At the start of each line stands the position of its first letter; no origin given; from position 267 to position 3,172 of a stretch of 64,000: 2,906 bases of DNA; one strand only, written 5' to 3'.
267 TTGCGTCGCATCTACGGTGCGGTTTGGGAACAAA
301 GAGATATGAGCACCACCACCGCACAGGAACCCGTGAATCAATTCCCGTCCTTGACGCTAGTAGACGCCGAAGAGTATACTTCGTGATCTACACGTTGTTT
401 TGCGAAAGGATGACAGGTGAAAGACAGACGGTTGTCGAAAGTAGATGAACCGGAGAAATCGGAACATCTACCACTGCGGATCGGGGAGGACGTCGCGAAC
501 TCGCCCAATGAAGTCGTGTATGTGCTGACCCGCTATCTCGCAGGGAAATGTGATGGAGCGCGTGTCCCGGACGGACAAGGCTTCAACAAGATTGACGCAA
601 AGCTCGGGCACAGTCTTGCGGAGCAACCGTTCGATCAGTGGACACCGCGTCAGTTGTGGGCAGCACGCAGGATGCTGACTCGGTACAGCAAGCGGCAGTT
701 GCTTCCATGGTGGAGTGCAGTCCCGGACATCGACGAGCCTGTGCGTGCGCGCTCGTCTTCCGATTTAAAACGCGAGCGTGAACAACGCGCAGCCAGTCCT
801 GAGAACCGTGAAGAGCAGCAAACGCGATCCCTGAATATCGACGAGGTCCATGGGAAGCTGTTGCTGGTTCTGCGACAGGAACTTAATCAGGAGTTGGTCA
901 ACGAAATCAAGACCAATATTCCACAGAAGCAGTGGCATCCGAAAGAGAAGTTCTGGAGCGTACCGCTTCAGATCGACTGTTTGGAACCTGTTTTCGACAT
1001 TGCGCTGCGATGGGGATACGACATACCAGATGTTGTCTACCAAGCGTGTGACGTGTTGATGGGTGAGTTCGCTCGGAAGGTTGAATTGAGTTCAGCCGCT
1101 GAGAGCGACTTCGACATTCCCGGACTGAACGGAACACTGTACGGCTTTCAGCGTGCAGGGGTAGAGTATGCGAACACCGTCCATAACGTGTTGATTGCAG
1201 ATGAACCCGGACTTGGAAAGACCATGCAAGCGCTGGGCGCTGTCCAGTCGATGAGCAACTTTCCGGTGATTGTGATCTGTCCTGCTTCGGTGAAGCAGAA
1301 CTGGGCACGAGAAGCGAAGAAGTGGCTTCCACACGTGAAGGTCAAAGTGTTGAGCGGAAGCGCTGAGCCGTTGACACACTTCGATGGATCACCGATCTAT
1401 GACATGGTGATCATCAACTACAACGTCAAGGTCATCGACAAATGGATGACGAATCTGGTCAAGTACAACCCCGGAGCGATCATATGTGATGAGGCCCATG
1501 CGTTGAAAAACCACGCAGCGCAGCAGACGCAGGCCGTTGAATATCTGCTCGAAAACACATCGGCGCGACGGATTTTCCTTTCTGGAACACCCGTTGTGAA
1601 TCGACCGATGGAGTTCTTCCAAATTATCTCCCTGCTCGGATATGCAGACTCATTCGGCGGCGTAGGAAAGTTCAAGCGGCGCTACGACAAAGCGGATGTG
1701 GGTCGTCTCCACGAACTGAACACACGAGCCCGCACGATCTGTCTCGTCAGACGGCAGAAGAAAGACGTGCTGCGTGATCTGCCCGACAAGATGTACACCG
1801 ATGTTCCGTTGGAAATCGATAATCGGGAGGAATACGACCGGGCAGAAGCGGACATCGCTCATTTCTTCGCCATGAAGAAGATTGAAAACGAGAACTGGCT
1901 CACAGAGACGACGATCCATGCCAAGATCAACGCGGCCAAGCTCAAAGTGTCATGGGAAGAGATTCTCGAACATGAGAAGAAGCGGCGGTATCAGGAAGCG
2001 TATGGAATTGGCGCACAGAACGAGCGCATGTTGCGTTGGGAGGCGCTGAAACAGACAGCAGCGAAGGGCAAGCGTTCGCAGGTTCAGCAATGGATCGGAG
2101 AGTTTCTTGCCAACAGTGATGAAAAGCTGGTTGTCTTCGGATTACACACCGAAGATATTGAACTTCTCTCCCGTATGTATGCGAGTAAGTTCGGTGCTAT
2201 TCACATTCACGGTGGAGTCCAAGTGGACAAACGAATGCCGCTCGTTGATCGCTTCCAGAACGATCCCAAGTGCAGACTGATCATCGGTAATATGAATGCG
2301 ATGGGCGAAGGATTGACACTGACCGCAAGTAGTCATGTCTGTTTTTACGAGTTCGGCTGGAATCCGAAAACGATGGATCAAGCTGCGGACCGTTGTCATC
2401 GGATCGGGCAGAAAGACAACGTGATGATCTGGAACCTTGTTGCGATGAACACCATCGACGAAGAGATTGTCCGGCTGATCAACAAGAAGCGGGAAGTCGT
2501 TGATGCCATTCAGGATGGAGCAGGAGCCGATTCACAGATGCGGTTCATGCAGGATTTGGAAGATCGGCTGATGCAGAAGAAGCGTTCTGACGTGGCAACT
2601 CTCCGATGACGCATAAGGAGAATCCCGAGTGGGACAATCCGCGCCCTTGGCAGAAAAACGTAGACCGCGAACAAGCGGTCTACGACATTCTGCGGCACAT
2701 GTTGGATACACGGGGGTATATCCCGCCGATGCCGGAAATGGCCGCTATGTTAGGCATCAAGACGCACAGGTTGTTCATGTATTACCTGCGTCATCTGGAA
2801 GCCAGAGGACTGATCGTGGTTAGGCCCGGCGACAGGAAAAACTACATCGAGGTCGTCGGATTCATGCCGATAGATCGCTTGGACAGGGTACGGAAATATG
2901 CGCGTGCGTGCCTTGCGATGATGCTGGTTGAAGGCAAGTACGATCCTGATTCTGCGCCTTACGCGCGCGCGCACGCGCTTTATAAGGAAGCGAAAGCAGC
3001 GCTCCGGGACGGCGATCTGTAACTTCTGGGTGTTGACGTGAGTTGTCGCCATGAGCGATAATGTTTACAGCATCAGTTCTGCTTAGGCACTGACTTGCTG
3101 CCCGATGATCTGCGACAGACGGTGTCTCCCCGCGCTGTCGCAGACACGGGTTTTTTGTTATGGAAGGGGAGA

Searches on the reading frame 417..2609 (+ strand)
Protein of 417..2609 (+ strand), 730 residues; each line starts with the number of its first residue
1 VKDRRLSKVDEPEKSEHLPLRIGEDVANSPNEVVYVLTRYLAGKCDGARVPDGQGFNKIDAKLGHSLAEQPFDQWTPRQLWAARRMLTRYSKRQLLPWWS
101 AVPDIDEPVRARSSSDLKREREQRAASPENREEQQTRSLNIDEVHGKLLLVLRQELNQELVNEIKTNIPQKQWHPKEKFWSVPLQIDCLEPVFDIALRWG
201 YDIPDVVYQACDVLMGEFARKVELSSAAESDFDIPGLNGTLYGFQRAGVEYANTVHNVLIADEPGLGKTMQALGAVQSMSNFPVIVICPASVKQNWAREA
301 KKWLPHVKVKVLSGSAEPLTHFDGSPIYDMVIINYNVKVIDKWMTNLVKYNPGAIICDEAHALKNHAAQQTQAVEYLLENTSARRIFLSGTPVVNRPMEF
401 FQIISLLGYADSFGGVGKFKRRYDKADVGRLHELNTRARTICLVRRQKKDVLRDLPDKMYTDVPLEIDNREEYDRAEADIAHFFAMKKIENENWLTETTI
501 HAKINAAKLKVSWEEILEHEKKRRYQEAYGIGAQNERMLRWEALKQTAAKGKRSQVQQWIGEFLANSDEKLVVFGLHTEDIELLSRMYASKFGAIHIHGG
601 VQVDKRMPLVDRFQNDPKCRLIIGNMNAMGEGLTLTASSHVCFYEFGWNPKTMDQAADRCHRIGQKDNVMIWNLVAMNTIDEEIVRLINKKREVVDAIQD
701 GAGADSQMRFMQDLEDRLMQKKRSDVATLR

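Call 11: search_protein_families(library=phrogs, proteins=[window:417-2609:+], max_evalue=0.001)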
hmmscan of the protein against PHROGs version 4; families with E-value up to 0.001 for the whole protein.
window:417-2609:+ (730 aa): 10 families
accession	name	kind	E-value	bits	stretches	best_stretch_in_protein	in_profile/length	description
phrog_62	-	DNA, RNA and nucleotide metabolism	8.3e-98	329.5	1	233-705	689-1139/1881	DNA helicase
phrog_29996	-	unknown function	3.7e-42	145.4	1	253-696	740-1161/1189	-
phrog_23807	-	unknown function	4.3e-17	62.2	2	536-679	492-649/1053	-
phrog_16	-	DNA, RNA and nucleotide metabolism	1.7e-15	57.3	2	237-399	269-423/986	DNA helicase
phrog_11801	-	other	2.3e-12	45.9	1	228-306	852-936/2269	DNA methyltransferase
phrog_1685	-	unknown function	1.5e-11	43.3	1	612-703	1462-1553/2278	-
phrog_11354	-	unknown function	1.6e-07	32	1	615-693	20-99/116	-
phrog_21391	-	DNA, RNA and nucleotide metabolism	2.9e-07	29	1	591-663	1382-1454/2021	DNA helicase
phrog_24008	-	DNA, RNA and nucleotide metabolism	2e-06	27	1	567-701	828-964/1006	helicase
phrog_26785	-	unknown function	9.3e-06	24.9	0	621-705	788-871/1087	-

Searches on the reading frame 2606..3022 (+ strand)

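Call 39: search_protein_families(library=pfam, proteins=[window:2606-3022:+], max_evalue=0.01)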
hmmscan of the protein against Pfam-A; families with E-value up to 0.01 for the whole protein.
window:2606-3022:+ (138 aa): 1 family
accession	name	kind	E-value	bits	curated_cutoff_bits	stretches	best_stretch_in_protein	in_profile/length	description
PF01726.22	LexA_DNA_bind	-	7.7e-06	26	23.7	1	20-75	6-61/65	LexA DNA binding domain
